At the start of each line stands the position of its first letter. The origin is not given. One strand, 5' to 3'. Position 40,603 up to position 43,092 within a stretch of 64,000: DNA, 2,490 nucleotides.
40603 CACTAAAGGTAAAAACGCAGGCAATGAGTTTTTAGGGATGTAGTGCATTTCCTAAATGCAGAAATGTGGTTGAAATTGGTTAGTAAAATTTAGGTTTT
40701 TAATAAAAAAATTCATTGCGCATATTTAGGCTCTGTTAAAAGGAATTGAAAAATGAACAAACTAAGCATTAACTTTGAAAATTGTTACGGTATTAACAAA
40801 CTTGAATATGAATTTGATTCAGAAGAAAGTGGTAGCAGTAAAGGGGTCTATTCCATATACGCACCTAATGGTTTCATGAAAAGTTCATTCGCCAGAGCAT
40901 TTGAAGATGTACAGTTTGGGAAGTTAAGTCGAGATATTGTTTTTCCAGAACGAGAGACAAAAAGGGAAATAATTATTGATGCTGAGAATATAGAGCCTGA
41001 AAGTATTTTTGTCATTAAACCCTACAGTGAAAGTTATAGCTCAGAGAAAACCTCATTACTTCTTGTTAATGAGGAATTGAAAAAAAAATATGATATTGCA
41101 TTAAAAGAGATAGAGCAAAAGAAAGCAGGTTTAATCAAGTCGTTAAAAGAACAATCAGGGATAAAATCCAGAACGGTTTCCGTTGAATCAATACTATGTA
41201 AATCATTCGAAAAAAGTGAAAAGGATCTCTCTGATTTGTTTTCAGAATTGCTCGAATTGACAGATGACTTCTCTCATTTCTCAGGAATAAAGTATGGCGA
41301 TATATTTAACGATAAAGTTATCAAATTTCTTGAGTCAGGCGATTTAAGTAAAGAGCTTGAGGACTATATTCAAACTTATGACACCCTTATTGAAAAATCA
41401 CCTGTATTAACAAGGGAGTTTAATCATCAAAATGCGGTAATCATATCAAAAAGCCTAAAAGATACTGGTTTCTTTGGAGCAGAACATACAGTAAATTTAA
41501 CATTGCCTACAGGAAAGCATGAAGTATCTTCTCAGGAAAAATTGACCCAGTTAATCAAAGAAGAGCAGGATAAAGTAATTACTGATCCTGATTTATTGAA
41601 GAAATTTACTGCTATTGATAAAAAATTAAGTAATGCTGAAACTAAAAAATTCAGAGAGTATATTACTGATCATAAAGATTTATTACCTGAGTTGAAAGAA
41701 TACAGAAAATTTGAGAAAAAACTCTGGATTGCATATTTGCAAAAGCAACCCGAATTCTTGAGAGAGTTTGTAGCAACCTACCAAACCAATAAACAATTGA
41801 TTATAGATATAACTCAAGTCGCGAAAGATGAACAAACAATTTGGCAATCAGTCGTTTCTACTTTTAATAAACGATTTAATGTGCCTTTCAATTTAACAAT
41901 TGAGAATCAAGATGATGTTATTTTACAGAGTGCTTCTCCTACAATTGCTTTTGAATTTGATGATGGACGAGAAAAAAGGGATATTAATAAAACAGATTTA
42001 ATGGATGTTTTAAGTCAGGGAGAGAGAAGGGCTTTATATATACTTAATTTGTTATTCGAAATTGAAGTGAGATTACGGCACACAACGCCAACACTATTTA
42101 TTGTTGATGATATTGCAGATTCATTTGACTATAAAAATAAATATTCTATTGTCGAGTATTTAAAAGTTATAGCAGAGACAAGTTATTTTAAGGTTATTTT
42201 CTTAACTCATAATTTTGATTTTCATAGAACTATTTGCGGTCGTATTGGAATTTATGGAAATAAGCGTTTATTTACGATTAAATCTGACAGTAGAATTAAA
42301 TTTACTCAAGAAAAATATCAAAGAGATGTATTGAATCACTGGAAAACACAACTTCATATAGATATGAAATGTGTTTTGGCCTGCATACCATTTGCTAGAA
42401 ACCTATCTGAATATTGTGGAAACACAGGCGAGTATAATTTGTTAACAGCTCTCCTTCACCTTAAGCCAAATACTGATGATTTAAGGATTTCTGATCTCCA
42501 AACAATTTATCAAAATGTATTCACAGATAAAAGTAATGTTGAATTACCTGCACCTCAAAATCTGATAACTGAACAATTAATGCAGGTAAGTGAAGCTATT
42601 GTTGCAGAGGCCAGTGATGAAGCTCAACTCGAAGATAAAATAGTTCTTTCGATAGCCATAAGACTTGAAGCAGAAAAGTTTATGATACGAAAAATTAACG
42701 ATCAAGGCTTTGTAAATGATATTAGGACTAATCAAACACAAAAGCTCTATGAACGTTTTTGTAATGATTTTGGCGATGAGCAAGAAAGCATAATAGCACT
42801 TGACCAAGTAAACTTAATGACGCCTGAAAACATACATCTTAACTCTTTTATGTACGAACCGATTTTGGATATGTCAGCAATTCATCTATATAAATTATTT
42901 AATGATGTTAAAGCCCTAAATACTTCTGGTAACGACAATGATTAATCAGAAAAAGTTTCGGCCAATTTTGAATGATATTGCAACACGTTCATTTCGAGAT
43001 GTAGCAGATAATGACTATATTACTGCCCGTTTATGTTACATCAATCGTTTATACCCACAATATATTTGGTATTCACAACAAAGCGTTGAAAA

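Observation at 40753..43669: AT-rich two-gene insert: an SMC-like ABC ATPase translationally coupled to a HEPN-like protein. Candidate previously undescribed anti-phage or abortive-infection module.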

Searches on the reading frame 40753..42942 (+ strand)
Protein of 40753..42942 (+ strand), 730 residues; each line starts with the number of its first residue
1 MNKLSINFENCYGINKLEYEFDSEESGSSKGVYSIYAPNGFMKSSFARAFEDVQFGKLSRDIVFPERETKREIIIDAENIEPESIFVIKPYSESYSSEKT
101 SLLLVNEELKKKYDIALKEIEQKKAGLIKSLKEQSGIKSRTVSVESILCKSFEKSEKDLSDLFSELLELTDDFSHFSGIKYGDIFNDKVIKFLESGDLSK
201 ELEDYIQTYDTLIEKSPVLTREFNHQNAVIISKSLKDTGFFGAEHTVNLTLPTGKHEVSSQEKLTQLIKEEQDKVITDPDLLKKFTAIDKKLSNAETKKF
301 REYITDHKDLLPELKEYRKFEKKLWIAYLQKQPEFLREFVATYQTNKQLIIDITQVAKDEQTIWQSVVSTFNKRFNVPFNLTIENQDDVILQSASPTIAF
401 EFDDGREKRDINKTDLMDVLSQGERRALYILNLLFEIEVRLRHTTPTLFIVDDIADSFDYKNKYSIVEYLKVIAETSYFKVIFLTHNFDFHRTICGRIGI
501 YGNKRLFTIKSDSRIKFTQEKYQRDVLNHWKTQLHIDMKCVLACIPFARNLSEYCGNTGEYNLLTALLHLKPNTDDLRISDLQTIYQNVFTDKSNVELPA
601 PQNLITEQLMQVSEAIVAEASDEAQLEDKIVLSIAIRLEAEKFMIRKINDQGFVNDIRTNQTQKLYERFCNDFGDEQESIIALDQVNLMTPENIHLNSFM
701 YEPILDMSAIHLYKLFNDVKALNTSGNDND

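Call 3: search_protein_families(library=pfam, proteins=[window:40753-42942:+], max_evalue=1)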
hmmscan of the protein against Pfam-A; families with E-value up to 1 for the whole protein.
window:40753-42942:+ (730 aa): 2 families
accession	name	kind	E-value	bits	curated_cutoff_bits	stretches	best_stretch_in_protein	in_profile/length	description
PF02463.25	SMC_N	-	2.8e-05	24.1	40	1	30-487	24-200/220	RecF/RecN/SMC N terminal domain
PF21934.1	Yop-YscD_ppl_3rd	-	0.03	14.5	24.3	1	355-384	33-62/64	YscD/CdsD-like Bon-like domain 3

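Call 4: search_protein_families(library=padloc, proteins=[window:40753-42942:+], max_evalue=1)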
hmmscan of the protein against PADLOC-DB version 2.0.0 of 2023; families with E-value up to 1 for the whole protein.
window:40753-42942:+ (730 aa): 2 families
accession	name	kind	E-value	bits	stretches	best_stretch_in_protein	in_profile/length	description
PDLC05023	PDC-S46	-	6.1e-264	876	1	1-722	1-718/719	-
PDLC04140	mad8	-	0.00016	19.3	1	344-487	150-233/314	mads_8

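Call 5: search_protein_families(library=ncbifam, proteins=[window:40753-42942:+], max_evalue=1)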
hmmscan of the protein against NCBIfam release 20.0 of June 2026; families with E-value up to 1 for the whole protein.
window:40753-42942:+ (730 aa): 10 families
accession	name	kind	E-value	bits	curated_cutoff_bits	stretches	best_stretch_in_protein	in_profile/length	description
TIGR00611.2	recf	equivalog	8.7e-06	25.1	172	1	411-472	266-329/339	DNA replication/repair protein RecF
TIGR02314.1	ABC_MetN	equivalog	0.0005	19.2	499.7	1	443-519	156-231/343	methionine ABC transporter ATP-binding protein MetN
NF040840.2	tungstate_WtpC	equivalog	0.00086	18.7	440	1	445-511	148-214/347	tungstate ABC transporter ATP-binding protein WtpC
TIGR02769.1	nickel_nikE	equivalog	0.0085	15.6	332.55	1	445-506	168-229/265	nickel import ATP-binding protein NikE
NF011713.0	PRK15134.1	equivalog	0.014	14.1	834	1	444-527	173-257/529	microcin C ABC transporter ATP-binding protein YejF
TIGR04521.1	ECF_ATPase_2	equivalog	0.016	14.3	330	1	444-515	161-232/279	energy-coupling factor transporter ATPase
NF010171.0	PRK13652.1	equivalog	0.048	12.8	476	1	445-511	155-221/277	cobalt transporter ATP-binding subunit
TIGR02142.1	modC_ABC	equivalog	0.074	12.3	285.05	1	444-494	148-198/353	molybdenum ABC transporter ATP-binding protein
NF007739.0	PRK10419.1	subfamily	0.083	12.4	354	1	444-504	168-228/268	nickel ABC transporter ATP-binding protein NikE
NF002180.0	PRK01022.2-5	equivalog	0.13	12.3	268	1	78-156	29-104/166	hypothetical protein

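Call 6: search_protein_families(library=phrogs, proteins=[window:40753-42942:+], max_evalue=1)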
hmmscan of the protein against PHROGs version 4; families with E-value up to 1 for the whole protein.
window:40753-42942:+ (730 aa): 6 families
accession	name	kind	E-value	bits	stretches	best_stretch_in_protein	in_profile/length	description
phrog_38705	-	unknown function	7.9e-191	637.1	1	1-723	1-721/723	-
phrog_20906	-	unknown function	0.076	14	1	137-154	5-22/61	-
phrog_10453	-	unknown function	0.13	12.4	1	326-429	97-200/274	-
phrog_14493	-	unknown function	0.19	13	0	593-629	7-43/64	-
phrog_22022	-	unknown function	0.23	12.5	1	314-341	14-41/51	-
phrog_1244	-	unknown function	0.52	10.7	1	605-673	45-115/157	-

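Call 8: search_solved_structures(query=window:40753-42942:+, max_evalue=1, show_alignments=2)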
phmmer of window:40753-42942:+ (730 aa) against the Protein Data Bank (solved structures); distinct sequences matched with E-value up to 1: 5.
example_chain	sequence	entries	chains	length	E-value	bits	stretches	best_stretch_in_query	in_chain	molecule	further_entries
2ra8_A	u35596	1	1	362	0.0023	19.9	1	110-203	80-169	Uncharacterized protein Q64V53_BACFR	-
3dhw_C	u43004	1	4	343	0.019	16.9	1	412-514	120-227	Methionine import ATP-binding protein metN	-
6cvl_C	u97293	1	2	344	0.036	16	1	412-514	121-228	MetN nucleotide-binding subunit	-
3tui_C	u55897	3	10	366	0.041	15.8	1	412-514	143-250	Methionine import ATP-binding protein MetN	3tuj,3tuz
6qj2_A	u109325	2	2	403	0.37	12.6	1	423-501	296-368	Smc4 | Uncharacterized protein,Uncharacterized protein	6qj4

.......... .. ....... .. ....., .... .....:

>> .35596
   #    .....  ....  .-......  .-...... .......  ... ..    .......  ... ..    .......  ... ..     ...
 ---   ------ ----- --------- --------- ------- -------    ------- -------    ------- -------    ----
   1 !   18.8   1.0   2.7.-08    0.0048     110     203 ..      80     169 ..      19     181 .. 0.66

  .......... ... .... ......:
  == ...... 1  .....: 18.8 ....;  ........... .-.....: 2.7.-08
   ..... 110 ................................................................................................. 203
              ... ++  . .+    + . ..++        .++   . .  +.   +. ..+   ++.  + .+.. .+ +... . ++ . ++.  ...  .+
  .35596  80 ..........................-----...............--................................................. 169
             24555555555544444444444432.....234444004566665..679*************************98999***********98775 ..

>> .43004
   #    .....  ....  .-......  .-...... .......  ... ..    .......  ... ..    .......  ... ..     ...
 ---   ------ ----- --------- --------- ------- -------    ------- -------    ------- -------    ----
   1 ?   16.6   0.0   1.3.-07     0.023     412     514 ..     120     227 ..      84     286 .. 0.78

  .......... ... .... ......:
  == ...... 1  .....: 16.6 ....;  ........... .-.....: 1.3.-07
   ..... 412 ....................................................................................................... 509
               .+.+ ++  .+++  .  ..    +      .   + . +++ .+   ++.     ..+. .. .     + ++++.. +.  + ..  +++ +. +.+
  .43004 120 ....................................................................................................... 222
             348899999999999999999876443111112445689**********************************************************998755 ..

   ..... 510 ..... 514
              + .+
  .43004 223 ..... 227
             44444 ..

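Call 10: find_homologous_proteins(query=window:40753-42942:+, max_evalue=0.001)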
Query window:40753-42942:+ (730 aa): 5677 proteins with E <= 0.001 among 8000 candidates; the best 120 are listed.
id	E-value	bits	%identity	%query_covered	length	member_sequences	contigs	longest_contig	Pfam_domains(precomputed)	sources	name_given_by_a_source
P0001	0.0e+0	1589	99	100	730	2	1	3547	PF02463.26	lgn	-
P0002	0.0e+0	1182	72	100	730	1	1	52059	PF02463.26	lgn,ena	-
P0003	0.0e+0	1174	72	100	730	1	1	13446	PF02463.26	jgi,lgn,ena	-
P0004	0.0e+0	1143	70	99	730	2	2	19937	PF02463.26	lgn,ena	-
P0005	0.0e+0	1141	70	99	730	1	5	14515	-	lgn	-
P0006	0.0e+0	1138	70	99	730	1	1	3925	PF02463.26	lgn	-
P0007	0.0e+0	1128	70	99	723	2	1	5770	PF02463.26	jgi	jgi:ABC-type multidrug transport system ATPase subunit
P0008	0.0e+0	1127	69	100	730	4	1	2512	-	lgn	-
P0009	0.0e+0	1124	69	99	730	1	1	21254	PF02463.26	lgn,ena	-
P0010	0.0e+0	1123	69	99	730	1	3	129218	-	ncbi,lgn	-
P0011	0.0e+0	1123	69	99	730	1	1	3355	PF02463.26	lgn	-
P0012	0.0e+0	1113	68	99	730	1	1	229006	-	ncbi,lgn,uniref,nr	ncbi:hypothetical protein tloyanaT_32540 [Thalassotalea loyana]|uniref:Phage infection protein n=1 T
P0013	0.0e+0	1011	64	99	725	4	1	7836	PF02463.26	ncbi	-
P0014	1.7e-289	980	61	100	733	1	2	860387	-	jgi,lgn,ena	-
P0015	3.3e-280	950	60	99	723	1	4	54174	-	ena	-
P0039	1.4e-225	769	49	99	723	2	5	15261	PF13166.13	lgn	-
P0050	4.1e-223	761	48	98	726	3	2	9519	PF13166.13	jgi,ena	-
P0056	1.4e-222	759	49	99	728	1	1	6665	PF13166.13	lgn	-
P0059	2.2e-222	759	49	99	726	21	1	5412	PF13166.13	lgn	-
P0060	2.6e-222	758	48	99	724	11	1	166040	PF13166.13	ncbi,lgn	ncbi:TPA: AAA family ATPase [Vibrio cholerae]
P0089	1.2e-219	750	48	99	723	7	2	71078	PF13166.13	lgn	-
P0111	2.5e-218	745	48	99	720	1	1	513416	PF13166.13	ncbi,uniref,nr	ncbi:hypothetical protein KJI95_09395 [Shewanella sp. JM162201]|uniref:Phage infection protein n=1 T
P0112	2.9e-218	745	48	99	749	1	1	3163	PF13166.13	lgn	-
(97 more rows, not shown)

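Call 14: find_related_loci(query=A1, collection=genome_contigs, flank=6000)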
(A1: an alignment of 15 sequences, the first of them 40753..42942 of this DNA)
Query A1 (730 aa) in genome_contigs; peptide patterns used: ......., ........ (x = any residue, [..] = any of these).
599 stretches matched a pattern (row limit reached: there are more); 416 encode a relative of the query (tblastn E <= 1e-3); the best 80 are kept; 80 distinct loci.
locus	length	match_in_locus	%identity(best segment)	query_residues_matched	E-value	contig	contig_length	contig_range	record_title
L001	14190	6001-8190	69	1-729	0e+0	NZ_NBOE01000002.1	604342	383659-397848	Colwellia polaris strain MCCC 1C00015 scaffold2, whole genome shotgun sequence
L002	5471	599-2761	56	1-722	0e+0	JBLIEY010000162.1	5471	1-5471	MAG: Sulfurimonas sp. isolate 3300053697_25 Ga0535652_0022984, whole genome shotgun sequence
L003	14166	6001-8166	50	3-724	0e+0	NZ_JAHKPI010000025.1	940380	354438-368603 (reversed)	Marinobacter sp. F3R08 F3R08_F2R01_contig_1, whole genome shotgun sequence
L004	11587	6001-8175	49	3-722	0e+0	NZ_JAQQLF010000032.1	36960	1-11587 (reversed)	Vogesella aquatica strain DC21W DC21W_ctg032, whole genome shotgun sequence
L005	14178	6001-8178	49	3-723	0e+0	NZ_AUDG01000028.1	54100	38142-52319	Rheinheimera baltica DSM 14885 H595DRAFT_scaffold00025.25_C, whole genome shotgun sequence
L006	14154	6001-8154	48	3-722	0e+0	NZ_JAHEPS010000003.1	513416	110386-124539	Shewanella jiangmenensis strain JM162201 NODE_3_length_513416_cov_42.101288, whole genome shotgun sequence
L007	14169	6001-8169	48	3-722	0e+0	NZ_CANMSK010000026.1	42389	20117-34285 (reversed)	Uncultured Psychrosphaera sp. isolate 2-982.fasta NODE_26, whole genome shotgun sequence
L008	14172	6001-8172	47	3-723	0e+0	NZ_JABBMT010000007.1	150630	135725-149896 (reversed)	Pseudoalteromonas arctica strain NEC-BIFX-2020_0012 NODE_7_length_150630_cov_53.984313, whole genome shotgun sequence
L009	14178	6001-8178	48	3-723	0e+0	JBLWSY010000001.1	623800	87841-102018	MAG: Oceanospirillum sp. isolate EA02-05 A02maxbin.007RE.5K@1, whole genome shotgun sequence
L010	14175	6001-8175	48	1-722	0e+0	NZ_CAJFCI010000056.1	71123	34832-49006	Pseudomonas carbonaria strain CIP 111764, whole genome shotgun sequence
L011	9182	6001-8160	49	3-726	0e+0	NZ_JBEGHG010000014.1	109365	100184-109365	Burkholderia sp. LMU1-1-1.1 MRBLMU1_scf21, whole genome shotgun sequence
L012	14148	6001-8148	47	3-722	0e+0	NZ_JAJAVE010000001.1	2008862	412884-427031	Methylobacillus gramineus strain VKM B-2591 platanus_K_21_77_1, whole genome shotgun sequence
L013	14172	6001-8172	46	3-723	0e+0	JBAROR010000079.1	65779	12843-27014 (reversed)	MAG: Cognaticolwellia sp. isolate MFD12168_ilm_asm_bin13 k127_215411, whole genome shotgun sequence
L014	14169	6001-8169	46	3-722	0e+0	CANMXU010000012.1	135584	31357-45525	uncultured Alteromonadaceae bacterium isolate N2-207-Z.fasta genome assembly, contig: NODE_12, whole genome shotgun sequ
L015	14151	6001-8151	48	1-722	0e+0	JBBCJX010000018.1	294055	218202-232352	MAG: Moraxellaceae bacterium isolate MAG_CPB_03 P10B_000000023071, whole genome shotgun sequence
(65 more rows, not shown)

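Call 23: search_solved_structures(query=A1, max_evalue=1, show_alignments=0)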
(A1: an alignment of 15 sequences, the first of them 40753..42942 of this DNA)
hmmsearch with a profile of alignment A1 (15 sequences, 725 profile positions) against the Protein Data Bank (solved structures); distinct sequences matched with E-value up to 1: 5.
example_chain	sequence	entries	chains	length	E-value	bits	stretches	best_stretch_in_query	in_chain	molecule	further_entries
3dhw_C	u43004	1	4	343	0.025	16.1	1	439-510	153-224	Methionine import ATP-binding protein metN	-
6cvl_C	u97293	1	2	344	0.035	15.7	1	439-510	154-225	MetN nucleotide-binding subunit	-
3tui_C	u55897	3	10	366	0.037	15.6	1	439-510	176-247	Methionine import ATP-binding protein MetN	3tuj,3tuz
9pzm_F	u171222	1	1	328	0.81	11.1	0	268-352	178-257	AUGMIN subunit 6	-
6qj2_A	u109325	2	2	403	0.83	11.1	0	416-501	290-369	Smc4 | Uncharacterized protein,Uncharacterized protein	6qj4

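Call 28: search_protein_families(library=pfam, proteins=[P0039, P0050, P0056, P0059, P0060, P0089, P0111, P0112], max_evalue=0.01)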
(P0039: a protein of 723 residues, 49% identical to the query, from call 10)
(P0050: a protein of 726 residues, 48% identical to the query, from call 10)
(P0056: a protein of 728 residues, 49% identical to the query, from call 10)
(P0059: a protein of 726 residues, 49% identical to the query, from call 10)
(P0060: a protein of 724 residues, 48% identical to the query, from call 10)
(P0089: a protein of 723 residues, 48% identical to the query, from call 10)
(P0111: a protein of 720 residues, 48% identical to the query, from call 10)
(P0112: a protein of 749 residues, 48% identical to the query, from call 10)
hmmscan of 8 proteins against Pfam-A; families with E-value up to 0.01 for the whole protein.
P0039 (723 aa): 2 families
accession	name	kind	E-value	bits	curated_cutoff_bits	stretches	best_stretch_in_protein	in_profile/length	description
PF13166.12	AAA_13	-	2.2e-10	40.3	36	1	415-514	498-604/713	AAA domain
PF02463.25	SMC_N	-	0.00055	19.9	40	1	256-476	57-192/220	RecF/RecN/SMC N terminal domain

P0050 (726 aa): 2 families
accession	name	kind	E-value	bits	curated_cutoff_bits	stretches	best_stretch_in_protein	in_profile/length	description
PF13166.12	AAA_13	-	1.8e-10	40.7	36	1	195-520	276-604/713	AAA domain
PF02463.25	SMC_N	-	0.00066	19.6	40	1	92-489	116-201/220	RecF/RecN/SMC N terminal domain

P0056 (728 aa): 2 families
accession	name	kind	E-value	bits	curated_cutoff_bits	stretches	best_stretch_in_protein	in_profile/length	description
PF13166.12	AAA_13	-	4.4e-09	36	36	1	194-520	275-604/713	AAA domain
PF02463.25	SMC_N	-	4.4e-05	23.4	40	1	126-485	64-197/220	RecF/RecN/SMC N terminal domain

P0059 (726 aa): 2 families
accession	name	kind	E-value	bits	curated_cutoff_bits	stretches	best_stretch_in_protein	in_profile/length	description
PF13166.12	AAA_13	-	3e-08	33.3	36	1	195-520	276-604/713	AAA domain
PF02463.25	SMC_N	-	0.001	19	40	1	92-485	116-197/220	RecF/RecN/SMC N terminal domain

P0060 (724 aa): 2 families
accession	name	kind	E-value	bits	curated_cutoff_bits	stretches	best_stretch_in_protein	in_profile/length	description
PF13166.12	AAA_13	-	1.7e-11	44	36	1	417-505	498-592/713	AAA domain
PF02463.25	SMC_N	-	4.2e-05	23.5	40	1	142-486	135-198/220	RecF/RecN/SMC N terminal domain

P0089 (723 aa): 2 families
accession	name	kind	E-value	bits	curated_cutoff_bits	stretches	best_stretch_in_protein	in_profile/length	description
PF13166.12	AAA_13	-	3.4e-07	29.8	36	2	198-528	279-616/713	AAA domain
PF02463.25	SMC_N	-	0.00011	22.2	40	1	259-486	58-198/220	RecF/RecN/SMC N terminal domain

P0111 (720 aa): 2 families
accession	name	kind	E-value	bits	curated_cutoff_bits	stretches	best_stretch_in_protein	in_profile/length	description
PF13166.12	AAA_13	-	8.4e-12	45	36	1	193-500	283-586/713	AAA domain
PF02463.25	SMC_N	-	3.9e-05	23.6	40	1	257-498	58-212/220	RecF/RecN/SMC N terminal domain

P0112 (749 aa): 1 family
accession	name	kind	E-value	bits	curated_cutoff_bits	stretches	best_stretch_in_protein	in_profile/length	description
PF13166.12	AAA_13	-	1.3e-07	31.1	36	1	412-539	467-604/713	AAA domain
